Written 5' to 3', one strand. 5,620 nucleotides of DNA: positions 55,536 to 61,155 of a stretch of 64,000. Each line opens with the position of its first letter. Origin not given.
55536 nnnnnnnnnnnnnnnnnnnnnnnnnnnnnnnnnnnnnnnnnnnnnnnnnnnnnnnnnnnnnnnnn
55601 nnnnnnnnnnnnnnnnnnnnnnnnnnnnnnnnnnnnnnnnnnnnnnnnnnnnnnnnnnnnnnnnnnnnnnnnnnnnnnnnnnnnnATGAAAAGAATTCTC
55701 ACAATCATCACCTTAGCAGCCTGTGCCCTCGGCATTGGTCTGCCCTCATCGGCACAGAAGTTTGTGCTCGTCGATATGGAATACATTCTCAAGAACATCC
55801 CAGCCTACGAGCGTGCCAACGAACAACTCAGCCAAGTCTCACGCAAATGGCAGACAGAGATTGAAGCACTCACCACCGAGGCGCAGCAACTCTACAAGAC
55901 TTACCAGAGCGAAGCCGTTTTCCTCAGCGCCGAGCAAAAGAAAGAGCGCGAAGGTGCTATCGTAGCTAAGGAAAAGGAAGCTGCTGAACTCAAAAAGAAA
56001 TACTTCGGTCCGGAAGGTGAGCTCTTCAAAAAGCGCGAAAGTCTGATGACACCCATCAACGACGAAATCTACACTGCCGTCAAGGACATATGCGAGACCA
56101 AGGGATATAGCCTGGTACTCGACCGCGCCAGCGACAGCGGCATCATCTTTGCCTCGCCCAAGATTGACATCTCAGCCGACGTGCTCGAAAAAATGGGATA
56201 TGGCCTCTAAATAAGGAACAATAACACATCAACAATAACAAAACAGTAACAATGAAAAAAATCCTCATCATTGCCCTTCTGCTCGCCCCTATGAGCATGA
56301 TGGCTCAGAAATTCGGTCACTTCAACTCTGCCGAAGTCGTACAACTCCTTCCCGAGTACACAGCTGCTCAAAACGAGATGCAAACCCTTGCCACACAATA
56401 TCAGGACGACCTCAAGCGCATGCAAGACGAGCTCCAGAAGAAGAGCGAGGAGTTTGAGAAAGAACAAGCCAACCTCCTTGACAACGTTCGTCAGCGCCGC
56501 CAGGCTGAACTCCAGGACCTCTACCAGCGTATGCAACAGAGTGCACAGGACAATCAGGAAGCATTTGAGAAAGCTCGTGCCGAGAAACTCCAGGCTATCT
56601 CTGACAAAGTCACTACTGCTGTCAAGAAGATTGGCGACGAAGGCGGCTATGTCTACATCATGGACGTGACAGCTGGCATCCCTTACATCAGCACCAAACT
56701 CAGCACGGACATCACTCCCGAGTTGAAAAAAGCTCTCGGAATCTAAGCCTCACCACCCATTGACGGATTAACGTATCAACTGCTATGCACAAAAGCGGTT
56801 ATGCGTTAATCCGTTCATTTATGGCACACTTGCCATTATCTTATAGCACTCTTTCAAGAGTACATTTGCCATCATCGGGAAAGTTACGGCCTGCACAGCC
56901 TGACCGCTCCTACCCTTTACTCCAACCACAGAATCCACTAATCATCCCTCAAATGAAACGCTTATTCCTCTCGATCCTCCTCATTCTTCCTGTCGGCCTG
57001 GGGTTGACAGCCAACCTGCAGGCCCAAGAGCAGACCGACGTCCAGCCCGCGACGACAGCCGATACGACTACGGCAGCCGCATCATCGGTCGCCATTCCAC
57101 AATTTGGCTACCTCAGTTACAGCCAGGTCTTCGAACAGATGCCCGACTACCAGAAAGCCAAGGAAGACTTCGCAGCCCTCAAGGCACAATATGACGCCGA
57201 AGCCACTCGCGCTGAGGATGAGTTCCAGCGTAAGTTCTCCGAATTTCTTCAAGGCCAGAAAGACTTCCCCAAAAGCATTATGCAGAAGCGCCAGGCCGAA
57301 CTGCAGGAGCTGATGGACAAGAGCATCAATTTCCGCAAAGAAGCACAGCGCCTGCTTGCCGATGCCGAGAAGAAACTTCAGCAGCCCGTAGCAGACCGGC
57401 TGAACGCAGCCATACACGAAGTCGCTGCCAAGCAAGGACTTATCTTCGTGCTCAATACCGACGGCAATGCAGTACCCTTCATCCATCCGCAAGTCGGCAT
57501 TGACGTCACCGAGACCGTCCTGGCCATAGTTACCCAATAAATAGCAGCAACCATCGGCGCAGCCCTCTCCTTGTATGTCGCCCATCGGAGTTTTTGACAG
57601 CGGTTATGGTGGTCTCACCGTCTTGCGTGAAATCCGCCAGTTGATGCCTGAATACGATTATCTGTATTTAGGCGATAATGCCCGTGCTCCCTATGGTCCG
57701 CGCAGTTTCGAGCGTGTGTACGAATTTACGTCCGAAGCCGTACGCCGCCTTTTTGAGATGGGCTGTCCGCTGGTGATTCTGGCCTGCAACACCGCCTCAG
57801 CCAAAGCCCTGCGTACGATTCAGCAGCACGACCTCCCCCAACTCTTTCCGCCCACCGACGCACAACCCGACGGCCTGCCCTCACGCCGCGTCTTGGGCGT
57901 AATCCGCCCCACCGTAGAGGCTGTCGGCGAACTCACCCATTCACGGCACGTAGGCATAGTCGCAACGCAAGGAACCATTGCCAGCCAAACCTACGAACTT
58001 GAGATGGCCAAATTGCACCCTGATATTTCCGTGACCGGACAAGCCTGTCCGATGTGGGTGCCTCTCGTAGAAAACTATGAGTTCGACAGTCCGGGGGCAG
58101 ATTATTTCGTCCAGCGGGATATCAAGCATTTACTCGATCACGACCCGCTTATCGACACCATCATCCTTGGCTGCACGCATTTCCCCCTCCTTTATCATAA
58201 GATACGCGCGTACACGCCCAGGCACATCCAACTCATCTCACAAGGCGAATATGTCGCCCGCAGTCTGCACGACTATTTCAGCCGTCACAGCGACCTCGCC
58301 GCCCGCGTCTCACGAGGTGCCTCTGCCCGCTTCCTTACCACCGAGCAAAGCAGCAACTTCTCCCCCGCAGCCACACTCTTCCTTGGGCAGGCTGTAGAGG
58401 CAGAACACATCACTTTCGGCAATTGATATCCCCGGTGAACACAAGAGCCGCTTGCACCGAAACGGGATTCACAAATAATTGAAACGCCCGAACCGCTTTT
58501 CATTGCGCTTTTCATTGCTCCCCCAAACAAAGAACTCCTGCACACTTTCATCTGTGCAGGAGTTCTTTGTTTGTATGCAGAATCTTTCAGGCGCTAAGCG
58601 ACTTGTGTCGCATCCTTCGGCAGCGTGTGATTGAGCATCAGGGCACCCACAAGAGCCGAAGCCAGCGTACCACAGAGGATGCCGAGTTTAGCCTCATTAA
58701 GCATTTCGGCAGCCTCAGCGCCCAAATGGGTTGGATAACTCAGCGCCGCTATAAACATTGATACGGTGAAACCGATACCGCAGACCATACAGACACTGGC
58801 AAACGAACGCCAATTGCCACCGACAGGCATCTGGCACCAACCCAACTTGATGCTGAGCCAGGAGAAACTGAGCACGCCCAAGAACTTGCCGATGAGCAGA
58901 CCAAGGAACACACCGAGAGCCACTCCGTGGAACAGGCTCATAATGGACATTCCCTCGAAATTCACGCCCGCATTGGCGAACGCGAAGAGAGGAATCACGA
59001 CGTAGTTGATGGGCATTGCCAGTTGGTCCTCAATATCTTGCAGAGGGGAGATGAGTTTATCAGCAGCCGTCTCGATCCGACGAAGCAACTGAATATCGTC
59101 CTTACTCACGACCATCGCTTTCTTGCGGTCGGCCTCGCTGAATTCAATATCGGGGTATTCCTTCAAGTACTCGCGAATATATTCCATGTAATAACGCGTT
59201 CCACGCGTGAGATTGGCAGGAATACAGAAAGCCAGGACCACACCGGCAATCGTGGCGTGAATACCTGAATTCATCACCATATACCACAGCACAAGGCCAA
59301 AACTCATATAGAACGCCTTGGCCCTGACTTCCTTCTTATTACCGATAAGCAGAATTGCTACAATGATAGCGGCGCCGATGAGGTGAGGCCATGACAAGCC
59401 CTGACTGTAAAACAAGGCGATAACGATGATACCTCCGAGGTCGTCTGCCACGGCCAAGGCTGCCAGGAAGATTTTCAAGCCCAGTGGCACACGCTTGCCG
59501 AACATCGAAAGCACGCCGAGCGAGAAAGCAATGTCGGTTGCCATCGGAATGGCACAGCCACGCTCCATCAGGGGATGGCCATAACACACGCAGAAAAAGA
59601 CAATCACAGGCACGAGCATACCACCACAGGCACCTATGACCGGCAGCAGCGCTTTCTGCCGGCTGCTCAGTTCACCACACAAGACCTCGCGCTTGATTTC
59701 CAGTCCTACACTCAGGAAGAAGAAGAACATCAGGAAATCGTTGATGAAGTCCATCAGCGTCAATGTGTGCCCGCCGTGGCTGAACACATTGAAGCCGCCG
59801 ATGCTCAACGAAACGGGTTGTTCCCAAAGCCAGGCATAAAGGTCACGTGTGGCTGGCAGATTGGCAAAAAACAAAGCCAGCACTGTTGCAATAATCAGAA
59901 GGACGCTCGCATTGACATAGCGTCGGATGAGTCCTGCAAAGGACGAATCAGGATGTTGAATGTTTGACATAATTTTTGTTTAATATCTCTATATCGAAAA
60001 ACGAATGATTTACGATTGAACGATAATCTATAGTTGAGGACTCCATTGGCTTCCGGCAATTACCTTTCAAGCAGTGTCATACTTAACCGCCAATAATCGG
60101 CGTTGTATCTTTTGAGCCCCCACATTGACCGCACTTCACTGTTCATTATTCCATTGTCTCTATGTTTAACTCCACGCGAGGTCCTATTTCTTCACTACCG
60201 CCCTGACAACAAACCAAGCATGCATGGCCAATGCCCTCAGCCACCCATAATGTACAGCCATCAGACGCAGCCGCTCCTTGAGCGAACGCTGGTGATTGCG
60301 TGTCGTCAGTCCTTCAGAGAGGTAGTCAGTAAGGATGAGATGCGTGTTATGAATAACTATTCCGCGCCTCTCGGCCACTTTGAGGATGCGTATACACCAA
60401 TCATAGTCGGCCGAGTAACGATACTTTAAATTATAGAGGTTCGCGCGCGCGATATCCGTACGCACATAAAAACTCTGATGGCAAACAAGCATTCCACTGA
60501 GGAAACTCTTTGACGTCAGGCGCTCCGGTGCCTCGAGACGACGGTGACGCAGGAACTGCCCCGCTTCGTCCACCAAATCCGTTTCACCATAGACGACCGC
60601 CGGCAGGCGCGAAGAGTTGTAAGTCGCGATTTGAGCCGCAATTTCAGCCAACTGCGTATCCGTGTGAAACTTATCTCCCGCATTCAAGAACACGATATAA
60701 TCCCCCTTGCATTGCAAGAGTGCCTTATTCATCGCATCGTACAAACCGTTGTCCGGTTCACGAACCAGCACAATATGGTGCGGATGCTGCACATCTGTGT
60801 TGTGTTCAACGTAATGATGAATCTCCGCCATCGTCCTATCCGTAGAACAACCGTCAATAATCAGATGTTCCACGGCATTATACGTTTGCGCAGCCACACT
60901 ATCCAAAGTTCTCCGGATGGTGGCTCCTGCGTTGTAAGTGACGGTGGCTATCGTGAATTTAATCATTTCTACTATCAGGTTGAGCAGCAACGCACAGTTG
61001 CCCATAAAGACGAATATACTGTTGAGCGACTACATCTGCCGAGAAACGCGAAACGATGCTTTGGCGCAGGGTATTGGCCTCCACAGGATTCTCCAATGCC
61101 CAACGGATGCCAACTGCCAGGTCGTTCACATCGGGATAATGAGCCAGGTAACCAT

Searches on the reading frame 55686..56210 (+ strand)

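Call 9: search_protein_families(library=pfam, proteins=[window:55686-56210:+], max_evalue=0.001)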
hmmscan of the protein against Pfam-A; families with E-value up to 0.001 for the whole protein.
window:55686-56210:+ (174 aa): 1 family
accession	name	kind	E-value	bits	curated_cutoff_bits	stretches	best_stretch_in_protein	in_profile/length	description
PF03938.19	OmpH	-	3e-38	131.6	32.4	1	25-170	1-141/141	Outer membrane protein (OmpH-like)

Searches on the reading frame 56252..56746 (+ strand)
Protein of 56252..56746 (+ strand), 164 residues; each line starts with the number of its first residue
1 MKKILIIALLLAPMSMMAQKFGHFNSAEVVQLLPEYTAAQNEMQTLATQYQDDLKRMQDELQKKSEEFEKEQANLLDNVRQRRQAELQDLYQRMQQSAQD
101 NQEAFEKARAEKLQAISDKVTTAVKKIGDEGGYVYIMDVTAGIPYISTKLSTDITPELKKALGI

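Call 9: search_protein_families(library=pfam, proteins=[window:56252-56746:+], max_evalue=0.001)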
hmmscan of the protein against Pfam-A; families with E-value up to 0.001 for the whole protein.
window:56252-56746:+ (164 aa): 1 family
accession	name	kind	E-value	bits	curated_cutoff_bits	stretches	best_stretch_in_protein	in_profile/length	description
PF03938.19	OmpH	-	1.3e-31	110.1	32.4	1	20-162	1-141/141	Outer membrane protein (OmpH-like)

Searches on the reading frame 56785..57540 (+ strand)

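Call 9: search_protein_families(library=pfam, proteins=[window:56785-57540:+], max_evalue=0.001)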
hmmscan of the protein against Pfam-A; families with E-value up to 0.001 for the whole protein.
window:56785-57540:+ (251 aa): 1 family
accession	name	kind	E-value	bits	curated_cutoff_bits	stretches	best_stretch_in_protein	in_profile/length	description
PF03938.19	OmpH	-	2e-24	86.9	32.4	1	107-247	2-139/141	Outer membrane protein (OmpH-like)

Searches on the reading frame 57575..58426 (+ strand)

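Call 9: search_protein_families(library=pfam, proteins=[window:57575-58426:+], max_evalue=0.001)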
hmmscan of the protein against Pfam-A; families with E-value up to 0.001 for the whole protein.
window:57575-58426:+ (283 aa): 1 family
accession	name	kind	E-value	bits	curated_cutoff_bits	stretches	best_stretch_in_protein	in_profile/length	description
PF01177.27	Asp_Glu_race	-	3.2e-14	53.7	31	1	17-222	17-202/211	Asp/Glu/Hydantoin racemase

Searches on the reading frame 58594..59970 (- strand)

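Call 13: search_protein_families(library=ncbifam, proteins=[window:58594-59970:-], max_evalue=0.001)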
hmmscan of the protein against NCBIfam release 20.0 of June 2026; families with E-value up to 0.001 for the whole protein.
window:58594-59970:- (458 aa): 5 families
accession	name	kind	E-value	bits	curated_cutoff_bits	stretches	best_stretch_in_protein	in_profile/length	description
NF007111.0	PRK09560.1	subfamily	3.3e-122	408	423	2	10-257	10-242/389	Na(+)/H(+) antiporter NhaA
NF007112.0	PRK09561.1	subfamily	8.1e-121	403.6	408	2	15-269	9-255/389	sodium/proton antiporter NhaA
TIGR00773.1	NhaA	equivalog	1.8e-116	389.2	254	1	21-446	8-374/374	Na+/H+ antiporter NhaA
NF011428.0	PRK14856.1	equivalog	3.2e-109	365.6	639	1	14-453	17-433/438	sodium/proton antiporter NhaA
NF011427.0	PRK14854.1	subfamily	1.5e-78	264.6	558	2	22-252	13-236/383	pH-dependent sodium/proton antiporter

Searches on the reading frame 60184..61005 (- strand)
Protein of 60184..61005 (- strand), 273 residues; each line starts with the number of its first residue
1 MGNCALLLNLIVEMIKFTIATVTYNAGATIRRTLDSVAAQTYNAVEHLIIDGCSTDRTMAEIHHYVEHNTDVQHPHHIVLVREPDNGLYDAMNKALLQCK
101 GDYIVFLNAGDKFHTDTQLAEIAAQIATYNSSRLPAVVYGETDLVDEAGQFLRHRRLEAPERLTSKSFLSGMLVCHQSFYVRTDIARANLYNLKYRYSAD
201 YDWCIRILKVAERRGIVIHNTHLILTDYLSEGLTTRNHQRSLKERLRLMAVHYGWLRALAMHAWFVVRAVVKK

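Call 80: search_protein_families(library=ncbifam, proteins=[window:60184-61005:-], max_evalue=0.001)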
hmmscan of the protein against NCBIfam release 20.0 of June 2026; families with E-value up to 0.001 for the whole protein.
window:60184-61005:- (273 aa): 14 families
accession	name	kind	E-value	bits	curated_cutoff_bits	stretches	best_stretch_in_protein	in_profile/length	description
NF047683.1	TeichurnBiosyTuaG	equivalog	1.2e-19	70.9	400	1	17-208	8-187/252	teichuronic acid biosynthesis protein TuaG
TIGR04009.1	wcaE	equivalog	1.1e-17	64.1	369.2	1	18-210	7-181/248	colanic acid biosynthesis glycosyltransferase WcaE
NF007482.0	PRK10073.1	equivalog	6.2e-13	48.4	423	1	16-124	7-111/334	glycosyltransferase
NF053739.1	GlytfEpsEBac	equivalog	2.5e-11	43.1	450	1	19-210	5-188/265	glycosyltransferase EpsE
NF038302.1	EPS_HpsE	equivalog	1.8e-09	37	300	1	15-109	1-95/307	hormogonium polysaccharide biosynthesis glycosyltransferase HpsE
TIGR03937.1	PgaC_IcaA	equivalog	8.5e-08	31.5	422.3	1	16-109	46-134/407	poly-beta-1,6-N-acetyl-D-glucosamine synthase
NF050050.1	ProtGlycPglI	equivalog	5.9e-07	29.1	500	1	16-117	3-100/306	GalNAc(5)-diNAcBac-PP-undecaprenol beta-1,3-glucosyltransferase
NF007453.0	PRK10018.1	equivalog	6.7e-07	29.2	382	1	19-121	10-106/280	colanic acid biosynthesis glycosyltransferase WcaA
TIGR04017.1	WcaA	equivalog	9.4e-07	28.7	495.75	1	19-116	9-101/279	colanic acid biosynthesis glycosyltransferase WcaA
TIGR03111.1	glyc2_xrt_Gpos1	hypoth_equivalog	1.2e-06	27.7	363.95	1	13-172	47-203/439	TIGR03111 family XrtG-associated glycosyltransferase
NF038299.1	EPS_HpsN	equivalog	1.6e-06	27.4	425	1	19-113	5-94/317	hormogonium polysaccharide biosynthesis glycosyltransferase HpsN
TIGR04283.1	glyco_like_mftF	equivalog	3.1e-05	23.7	182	1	23-125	7-96/221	TIGR04283 family arsenosugar biosynthesis glycosyltransferase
NF041875.1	EPS_EpsD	equivalog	3.7e-05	23.3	370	1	22-108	6-87/325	exopolysaccharide biosynthesis glycosyltransferase EpsD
NF010496.0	PRK13915.1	equivalog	4.7e-05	22.6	262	1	23-109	39-125/307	glucosyl-3-phosphoglycerate synthase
